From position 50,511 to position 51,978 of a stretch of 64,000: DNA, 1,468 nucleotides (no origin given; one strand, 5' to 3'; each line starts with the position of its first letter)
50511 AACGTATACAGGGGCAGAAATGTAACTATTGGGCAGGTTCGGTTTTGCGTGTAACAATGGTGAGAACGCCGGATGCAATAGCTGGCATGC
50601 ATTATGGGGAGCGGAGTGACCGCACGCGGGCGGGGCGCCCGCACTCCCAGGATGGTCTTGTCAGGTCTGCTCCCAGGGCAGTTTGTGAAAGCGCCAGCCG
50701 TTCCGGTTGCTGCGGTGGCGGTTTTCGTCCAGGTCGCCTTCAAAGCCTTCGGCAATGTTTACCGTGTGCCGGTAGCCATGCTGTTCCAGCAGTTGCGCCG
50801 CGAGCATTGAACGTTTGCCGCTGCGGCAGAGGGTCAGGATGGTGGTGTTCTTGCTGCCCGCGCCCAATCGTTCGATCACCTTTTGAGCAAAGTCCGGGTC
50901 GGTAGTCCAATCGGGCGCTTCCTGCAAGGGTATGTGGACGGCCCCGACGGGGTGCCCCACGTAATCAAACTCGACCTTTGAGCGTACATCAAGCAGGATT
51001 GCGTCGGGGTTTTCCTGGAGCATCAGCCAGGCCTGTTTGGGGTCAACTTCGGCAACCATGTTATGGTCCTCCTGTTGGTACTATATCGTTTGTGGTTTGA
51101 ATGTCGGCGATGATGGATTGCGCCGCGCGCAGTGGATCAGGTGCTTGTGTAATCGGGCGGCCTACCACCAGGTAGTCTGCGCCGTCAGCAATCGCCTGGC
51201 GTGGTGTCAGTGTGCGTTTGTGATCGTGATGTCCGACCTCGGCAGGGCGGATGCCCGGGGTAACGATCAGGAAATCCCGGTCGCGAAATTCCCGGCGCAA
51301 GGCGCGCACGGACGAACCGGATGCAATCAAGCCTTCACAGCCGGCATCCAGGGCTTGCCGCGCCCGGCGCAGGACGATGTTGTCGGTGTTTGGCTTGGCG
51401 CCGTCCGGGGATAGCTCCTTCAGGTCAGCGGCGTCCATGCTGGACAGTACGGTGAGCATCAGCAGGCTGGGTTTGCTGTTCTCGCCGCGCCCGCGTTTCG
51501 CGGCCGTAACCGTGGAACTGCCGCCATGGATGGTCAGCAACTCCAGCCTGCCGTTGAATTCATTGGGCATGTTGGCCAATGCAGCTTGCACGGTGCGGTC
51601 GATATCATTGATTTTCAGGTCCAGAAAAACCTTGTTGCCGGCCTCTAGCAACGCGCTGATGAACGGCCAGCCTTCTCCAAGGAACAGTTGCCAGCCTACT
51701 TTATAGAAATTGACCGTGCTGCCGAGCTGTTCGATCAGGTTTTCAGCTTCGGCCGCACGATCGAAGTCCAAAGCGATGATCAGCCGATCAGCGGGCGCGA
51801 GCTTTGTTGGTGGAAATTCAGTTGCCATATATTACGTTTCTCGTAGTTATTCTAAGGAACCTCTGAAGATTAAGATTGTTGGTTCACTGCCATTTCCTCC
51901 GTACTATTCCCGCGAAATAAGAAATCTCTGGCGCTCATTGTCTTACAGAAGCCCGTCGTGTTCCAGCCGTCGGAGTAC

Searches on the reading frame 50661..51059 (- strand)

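Call 3: search_protein_families(library=pfam, proteins=[window:50661-51059:-], max_evalue=0.01)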
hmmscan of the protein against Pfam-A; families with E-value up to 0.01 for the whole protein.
window:50661-51059:- (132 aa): 1 family
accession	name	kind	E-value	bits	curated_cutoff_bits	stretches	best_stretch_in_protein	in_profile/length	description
PF00581.25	Rhodanese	-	5.4e-16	59.3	22.2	1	7-108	2-98/102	Rhodanese-like domain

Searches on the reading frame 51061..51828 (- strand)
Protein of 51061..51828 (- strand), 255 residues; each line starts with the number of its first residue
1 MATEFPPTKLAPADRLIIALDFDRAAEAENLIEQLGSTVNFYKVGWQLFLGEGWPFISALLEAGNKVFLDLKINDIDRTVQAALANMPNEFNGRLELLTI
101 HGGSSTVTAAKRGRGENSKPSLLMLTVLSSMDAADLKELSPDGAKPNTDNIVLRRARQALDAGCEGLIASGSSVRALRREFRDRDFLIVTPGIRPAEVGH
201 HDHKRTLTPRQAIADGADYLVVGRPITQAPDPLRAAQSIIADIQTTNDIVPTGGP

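Call 3: search_protein_families(library=pfam, proteins=[window:51061-51828:-], max_evalue=0.01)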
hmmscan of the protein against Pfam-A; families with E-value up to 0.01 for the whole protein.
window:51061-51828:- (255 aa): 1 family
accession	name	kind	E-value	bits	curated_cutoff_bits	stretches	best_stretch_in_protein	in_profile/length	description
PF00215.30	OMPdecase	-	1.7e-47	162.6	27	1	15-239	2-221/221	Orotidine 5'-phosphate decarboxylase / HUMPS family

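Call 13: find_related_loci(query=window:51061-51828:-, collection=genome_contigs, flank=10000)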
Query window:51061-51828:- (255 aa) in genome_contigs; peptide patterns used: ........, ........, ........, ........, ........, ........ (x = any residue, [..] = any of these).
217 stretches matched a pattern; 17 encode a relative of the query (tblastn E <= 1e-3); 17 distinct loci.
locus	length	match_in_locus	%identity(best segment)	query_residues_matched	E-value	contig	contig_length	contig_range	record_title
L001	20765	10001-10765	97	1-255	2e-166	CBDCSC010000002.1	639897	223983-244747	MAG: Gammaproteobacteria bacterium isolate cf513f33-0391-49c8-bdd4-56b301b507bf genome assembly, contig: contig_2, whole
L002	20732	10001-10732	84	1-244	2e-136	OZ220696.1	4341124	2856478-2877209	MAG: Gammaproteobacteria bacterium isolate 0e11e2d6-1b48-4829-982c-b9eef2b3ec67 genome assembly, chromosome: 1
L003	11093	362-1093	84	1-244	9e-136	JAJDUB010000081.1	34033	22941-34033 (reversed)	MAG: Gammaproteobacteria bacterium isolate jk18x1bzbins.61 k141_1530859, whole genome shotgun sequence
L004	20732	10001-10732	84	1-244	3e-135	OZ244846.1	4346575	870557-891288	MAG: Gammaproteobacteria bacterium isolate c4b6e239-c71f-4241-b0b0-6ad111843a63 genome assembly, chromosome: 1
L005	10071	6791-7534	83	1-248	5e-135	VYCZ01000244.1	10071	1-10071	MAG: Gammaproteobacteria bacterium isolate SB0675_bin_28 NODE_2816_length_10071_cov_4.295927, whole genome shotgun seque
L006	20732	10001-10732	84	1-244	3e-135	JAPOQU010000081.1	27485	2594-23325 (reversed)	MAG: Gammaproteobacteria bacterium isolate APA_bin_93 c_000000413384, whole genome shotgun sequence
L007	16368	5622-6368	82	1-249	1e-134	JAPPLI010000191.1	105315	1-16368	MAG: Gammaproteobacteria bacterium isolate RHO3_bin_19 NODE_464_length_105315_cov_63.247881, whole genome shotgun sequen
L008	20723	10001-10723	83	3-243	7e-134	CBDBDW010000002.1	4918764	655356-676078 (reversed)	MAG: Gammaproteobacteria bacterium isolate 554e3a7e-5989-4f2a-9094-f6ca052332fc genome assembly, contig: contig_2, whole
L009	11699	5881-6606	82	3-244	2e-131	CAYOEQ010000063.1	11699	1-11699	MAG TPA_asm: uncultured Enterobacteriaceae bacterium isolate SRP109090_co1_82 genome assembly, contig: NODE_8293_length_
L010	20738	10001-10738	78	1-246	2e-125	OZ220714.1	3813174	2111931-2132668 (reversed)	MAG: Gammaproteobacteria bacterium isolate 1a8f7f40-8cb6-4f94-a6e0-ecd99667d799 genome assembly, chromosome: 1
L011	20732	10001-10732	77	1-244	4e-124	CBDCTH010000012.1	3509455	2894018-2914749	MAG: Gammaproteobacteria bacterium isolate a8af13e8-0241-4292-a4be-8c867e9427f0 genome assembly, contig: contig_12, whol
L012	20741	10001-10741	77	1-247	1e-123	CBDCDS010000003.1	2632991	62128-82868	MAG: Gammaproteobacteria bacterium isolate 7018d805-9e79-4280-bfa5-16e89684b7f5 genome assembly, contig: contig_3, whole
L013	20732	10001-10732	75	1-244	2e-120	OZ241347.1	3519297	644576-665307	MAG: Gammaproteobacteria bacterium isolate 902cf1fa-e630-4afc-8fc8-97bfb37d8fab genome assembly, chromosome: 1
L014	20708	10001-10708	75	13-248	1e-115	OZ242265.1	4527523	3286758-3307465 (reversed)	MAG: Gammaproteobacteria bacterium isolate e770b403-878d-4ab6-9ba2-f911db374a53 genome assembly, chromosome: 1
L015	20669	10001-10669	42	15-245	2e-49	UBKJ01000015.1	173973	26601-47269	Rhizobiales bacterium isolate AFS002495 genome assembly, contig: contig_15, whole genome shotgun sequence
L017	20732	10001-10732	77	1-244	4e-126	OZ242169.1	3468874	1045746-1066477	MAG: Gammaproteobacteria bacterium isolate ff4940f8-66a3-454c-92a4-cb6e2abc23bc genome assembly, chromosome: 1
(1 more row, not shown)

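Call 19: search_protein_families(library=pfam, proteins=[L007:8972-10177:-, L007:6870-7481:-, L007:7468-8493:-, L007:8532-8852:-, L017:11276-12910:+, L017:13463-13966:-, L002:11289-11663:+, L002:11769-12059:+, L005:9092-9967:+, L008:16270-17406:+], max_evalue=0.001)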
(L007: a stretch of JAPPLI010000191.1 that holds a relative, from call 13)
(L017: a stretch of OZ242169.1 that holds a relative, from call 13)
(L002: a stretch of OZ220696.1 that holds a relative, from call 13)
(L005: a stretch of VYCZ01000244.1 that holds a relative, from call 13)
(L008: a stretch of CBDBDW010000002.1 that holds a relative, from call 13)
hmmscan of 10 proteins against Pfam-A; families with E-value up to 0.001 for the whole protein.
L007:8972-10177:- (401 aa): 1 family
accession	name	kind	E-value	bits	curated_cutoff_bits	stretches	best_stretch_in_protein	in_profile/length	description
PF04909.20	Amidohydro_2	-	6.3e-14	52.8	26.4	1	57-371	2-283/289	Amidohydrolase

L007:6870-7481:- (203 aa): 1 family
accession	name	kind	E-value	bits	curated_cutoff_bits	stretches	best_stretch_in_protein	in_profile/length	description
PF09195.17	Endonuc-BglII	-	9.9e-34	116.9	26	1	13-202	3-163/163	Restriction endonuclease BglII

L007:7468-8493:- (341 aa): 1 family
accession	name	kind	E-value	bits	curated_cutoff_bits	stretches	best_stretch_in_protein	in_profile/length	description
PF01555.25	N6_N4_Mtase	-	2.6e-53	181.7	26.7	1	59-282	2-220/221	DNA methylase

L007:8532-8852:- (106 aa): 1 family
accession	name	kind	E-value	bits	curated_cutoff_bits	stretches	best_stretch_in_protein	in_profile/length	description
PF03683.19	UPF0175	-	2.9e-12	46.5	27.9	1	50-103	20-73/75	Uncharacterised protein family (UPF0175)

L017:11276-12910:+ (544 aa): 2 families
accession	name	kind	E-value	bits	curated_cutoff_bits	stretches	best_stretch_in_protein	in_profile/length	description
PF01979.26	Amidohydro_1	-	7e-17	62.1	25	1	354-478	219-344/345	Amidohydrolase family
PF07969.17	Amidohydro_3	-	5.1e-13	49.7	29.7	1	314-477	299-469/472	Amidohydrolase family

L017:13463-13966:- (167 aa): 2 families
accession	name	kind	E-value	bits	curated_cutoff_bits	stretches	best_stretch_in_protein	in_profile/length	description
PF11848.13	DUF3368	-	4.5e-12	46.1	27.3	1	117-159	1-43/46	Domain of unknown function (DUF3368)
PF20698.3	PIN-TPR-GreABC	-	8.5e-08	33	27.8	0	66-111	93-137/138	PIN domain associated with the TPR-GreAB-C-PIN system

L002:11289-11663:+ (124 aa): 1 family
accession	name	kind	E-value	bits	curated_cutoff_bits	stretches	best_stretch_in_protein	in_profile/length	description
PF09195.17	Endonuc-BglII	-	3.7e-16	59.7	26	1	58-115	106-162/163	Restriction endonuclease BglII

L002:11769-12059:+ (96 aa): 1 family
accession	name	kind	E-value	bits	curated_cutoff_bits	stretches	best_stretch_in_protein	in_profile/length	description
PF05063.20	MT-A70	-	1.1e-11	45.4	23.9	1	2-68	102-172/172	MT-A70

L005:9092-9967:+ (291 aa): 0 families

L008:16270-17406:+ (378 aa): 2 families
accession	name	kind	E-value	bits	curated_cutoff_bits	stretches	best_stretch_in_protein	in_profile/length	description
PF13091.12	PLDc_2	-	3.1e-05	24.3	27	1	93-146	77-127/132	PLD-like domain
PF09565.16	RE_NgoFVII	-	0.00026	20.8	23.8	1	92-153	88-152/162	NgoFVII restriction endonuclease N-terminal PLD domain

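Call 20: search_protein_families(library=pfam, proteins=[L001:13803-14222:-, L001:14454-15791:-, L001:16019-16645:-, L001:16672-16947:-, L001:16990-17538:-, L001:17904-18446:+, L008:17396-19036:-, L008:13029-13454:+, L008:13451-14146:+, L009:9151-11322:+], max_evalue=0.001)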
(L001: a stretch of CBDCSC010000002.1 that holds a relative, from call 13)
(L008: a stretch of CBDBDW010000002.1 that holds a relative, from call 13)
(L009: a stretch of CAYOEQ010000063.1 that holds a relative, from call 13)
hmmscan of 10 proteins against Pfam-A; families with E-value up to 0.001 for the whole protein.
L001:13803-14222:- (139 aa): 0 families

L001:14454-15791:- (445 aa): 1 family
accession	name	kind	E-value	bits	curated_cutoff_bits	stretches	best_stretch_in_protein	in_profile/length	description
PF03781.23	FGE-sulfatase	-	3.7e-58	197.6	23.3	1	187-441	2-255/255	Sulfatase-modifying factor enzyme 1-like domain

L001:16019-16645:- (208 aa): 0 families

L001:16672-16947:- (91 aa): 0 families

L001:16990-17538:- (182 aa): 0 families

L001:17904-18446:+ (180 aa): 0 families

L008:17396-19036:- (546 aa): 4 families
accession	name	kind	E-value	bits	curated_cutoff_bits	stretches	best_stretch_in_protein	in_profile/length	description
PF22837.1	M_Eco57I_C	-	1.4e-85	287.5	27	1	258-514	1-257/283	Type II methyltransferase M.Eco57I, C-terminal domain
PF02384.22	N6_Mtase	-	2.3e-16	60.5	20.4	1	8-237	20-249/311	N-6 DNA Methylase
PF07669.17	Eco57I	-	1.1e-13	52.1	25.3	1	90-198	69-164/171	Eco57I restriction-modification methylase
PF13649.12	Methyltransf_25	-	0.00035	21.7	27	1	38-113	1-70/97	Methyltransferase domain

L008:13029-13454:+ (141 aa): 2 families
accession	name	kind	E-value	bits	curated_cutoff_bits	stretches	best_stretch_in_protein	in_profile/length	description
PF20432.4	Xre-like-HTH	-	4e-12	46.7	25.8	1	27-82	10-62/63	Antitoxin Xre-like helix-turn-helix domain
PF09722.15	Xre_MbcA_ParS_C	-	6.4e-09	36.1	24.5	1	87-141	1-51/51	Antitoxin Xre/MbcA/ParS C-terminal toxin-binding domain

L008:13451-14146:+ (231 aa): 1 family
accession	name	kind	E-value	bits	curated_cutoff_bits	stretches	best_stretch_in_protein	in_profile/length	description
PF08808.17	RES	-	2.9e-26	92.8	23.2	1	69-213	4-155/157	RES domain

L009:9151-11322:+ (723 aa): 1 family
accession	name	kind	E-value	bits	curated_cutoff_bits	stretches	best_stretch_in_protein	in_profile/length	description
PF13532.12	2OG-FeII_Oxy_2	-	4.4e-19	69.9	31.2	1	579-719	54-194/194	2OG-Fe(II) oxygenase superfamily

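Call 86: search_protein_families(library=padloc, proteins=[L012:15015-16850:+, L012:16854-19418:+, L012:11566-13095:+, L012:13341-14108:-, L013:11139-11840:+, L013:11845-12453:+, L013:12417-13541:+, L013:13626-14573:-, L009:8054-9154:+, L009:9151-11322:+], max_evalue=0.00001)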
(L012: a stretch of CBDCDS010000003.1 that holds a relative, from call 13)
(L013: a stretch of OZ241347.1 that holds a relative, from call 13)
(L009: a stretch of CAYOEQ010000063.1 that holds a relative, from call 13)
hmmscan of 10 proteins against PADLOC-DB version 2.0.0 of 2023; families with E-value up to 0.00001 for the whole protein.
L012:15015-16850:+ (611 aa): 26 families (the best 25 are shown)
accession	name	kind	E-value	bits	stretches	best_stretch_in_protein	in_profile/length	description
PDLC03640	MTase_III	-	5.2e-203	674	1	1-609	1-652/654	Type III methyltransferase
PDLC03644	MTase_III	-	9.2e-166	550.7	2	1-418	1-407/542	Type III methyltransferase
PDLC03634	MTase_III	-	3.3e-111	371.1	1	4-421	60-464/621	Type III methyltransferase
PDLC03637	MTase_III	-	4.7e-99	330.4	1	39-393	119-455/513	Type III methyltransferase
PDLC03641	MTase_III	-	7.8e-87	290.3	1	13-436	75-478/657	Type III methyltransferase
PDLC03636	MTase_III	-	5.3e-81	271.1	2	104-488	88-435/575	Type III methyltransferase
PDLC03642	MTase_III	-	1.2e-61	207.1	1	33-447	74-455/528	Type III methyltransferase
PDLC03635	MTase_III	-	5.1e-55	185.4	2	108-411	264-580/708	Type III methyltransferase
PDLC03639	MTase_III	-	2.4e-53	179.4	2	29-270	75-290/639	Type III methyltransferase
PDLC03638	MTase_III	-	2e-46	156.7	1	34-427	374-700/816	Type III methyltransferase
PDLC03354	MTase_II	-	1.4e-41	140.9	1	30-379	44-364/425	Type II methyltransferase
PDLC03643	MTase_III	-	6.6e-38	129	1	116-399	1-274/465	Type III methyltransferase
PDLC03646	MTase_III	-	1.6e-36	123.6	2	241-464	677-901/1057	Type III methyltransferase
PDLC03645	MTase_III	-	7.1e-33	111.6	2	42-163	140-250/709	Type III methyltransferase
PDLC03300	MTase_II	-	3.5e-27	93.2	2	38-193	8-166/302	Type II methyltransferase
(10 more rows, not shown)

L012:16854-19418:+ (854 aa): 5 families
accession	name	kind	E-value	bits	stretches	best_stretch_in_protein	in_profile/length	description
PDLC03653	REase_III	-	1.4e-217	722.9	1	2-845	2-878/883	Type III restriction enzyme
PDLC03650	REase_III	-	4e-47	159.2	1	89-455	57-426/898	Type III restriction enzyme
PDLC03647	REase_III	-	6.9e-12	42.3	0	398-451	498-551/989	Type III restriction enzyme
PDLC03649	REase_III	-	2.9e-10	36.7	1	393-462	479-549/973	Type III restriction enzyme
PDLC02707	PbeA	-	1.4e-07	28.5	0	366-451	535-618/672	PbeA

L012:11566-13095:+ (509 aa): 0 families

L012:13341-14108:- (255 aa): 0 families

L013:11139-11840:+ (233 aa): 0 families

L013:11845-12453:+ (202 aa): 0 families

L013:12417-13541:+ (374 aa): 3 families
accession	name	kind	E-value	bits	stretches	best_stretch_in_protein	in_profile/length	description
PDLC03805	RTasMBL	-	8.3e-13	46.2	1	28-269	2-248/322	DRT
PDLC03854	LmuA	-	1.6e-11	41.9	1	27-107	3-85/345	-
PDLC04673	PDC-M48B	-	7.5e-07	26.8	0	35-112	10-85/296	-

L013:13626-14573:- (315 aa): 49 families (the best 25 are shown)
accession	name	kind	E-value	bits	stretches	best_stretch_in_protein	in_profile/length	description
PDLC03299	MTase_II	-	1e-84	282.5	1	29-304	8-281/296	Type II methyltransferase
PDLC03230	MTase_II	-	1.6e-83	279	1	23-284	23-284/360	Type II methyltransferase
PDLC03371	MTase_II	-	6.1e-48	161.6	1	32-284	7-254/260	Type II methyltransferase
PDLC03353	MTase_II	-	4.3e-44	149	1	34-287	8-255/260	Type II methyltransferase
PDLC03320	MTase_II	-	1.9e-38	130.3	1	33-287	30-279/289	Type II methyltransferase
PDLC03350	MTase_II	-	5.1e-37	125.9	1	39-285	60-298/312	Type II methyltransferase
PDLC03387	MTase_II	-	1.3e-36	124.3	2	130-289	141-282/289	Type II methyltransferase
PDLC03327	MTase_II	-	1.2e-32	111.5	1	41-268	45-270/319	Type II methyltransferase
PDLC03300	MTase_II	-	7.7e-28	95.4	1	131-285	132-279/302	Type II methyltransferase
PDLC03216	MTase_II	-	1.3e-26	91.5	2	218-287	191-260/364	Type II methyltransferase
PDLC03738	oMTase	-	5.2e-25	85.9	1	218-284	201-267/376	orphan methyltransferase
PDLC03337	MTase_II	-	4.5e-24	83.2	1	39-290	12-254/264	Type II methyltransferase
PDLC03238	MTase_II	-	1.9e-23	81.2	1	29-285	117-366/428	Type II methyltransferase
PDLC03260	MTase_II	-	5.3e-23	79.5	2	204-284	233-309/349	Type II methyltransferase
PDLC03714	oMTase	-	9.4e-23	79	1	40-286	8-261/279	orphan methyltransferase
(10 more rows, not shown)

L009:8054-9154:+ (366 aa): 10 families
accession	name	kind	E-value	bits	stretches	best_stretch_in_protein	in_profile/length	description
PDLC01087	C3a187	-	1.4e-12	45.2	1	34-342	215-541/559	NERD+UvrD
PDLC03813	RTasNERD-Hel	-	5.9e-12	43.4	1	18-342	212-509/519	DRT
PDLC00117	GajB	-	4.3e-09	33.4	0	293-346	515-576/604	UrvD helicase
PDLC00127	GajB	-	6.7e-08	29.5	0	291-345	504-567/594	UrvD helicase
PDLC00121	GajB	-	6.8e-08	29.5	0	251-344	411-514/565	UrvD helicase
PDLC00132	GajB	-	1.8e-07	28.2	0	16-64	4-52/625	UrvD helicase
PDLC03802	RTasHel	-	3.8e-07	27.3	0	299-343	607-650/675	DRT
PDLC04140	mad8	-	6.1e-07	27.2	1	24-89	22-107/314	mads_8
PDLC02372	Nhi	-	2.6e-06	24.4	0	104-201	241-340/470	-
PDLC00104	GajB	-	4.5e-06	23.7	0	17-54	5-40/574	UrvD helicase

L009:9151-11322:+ (723 aa): 0 families
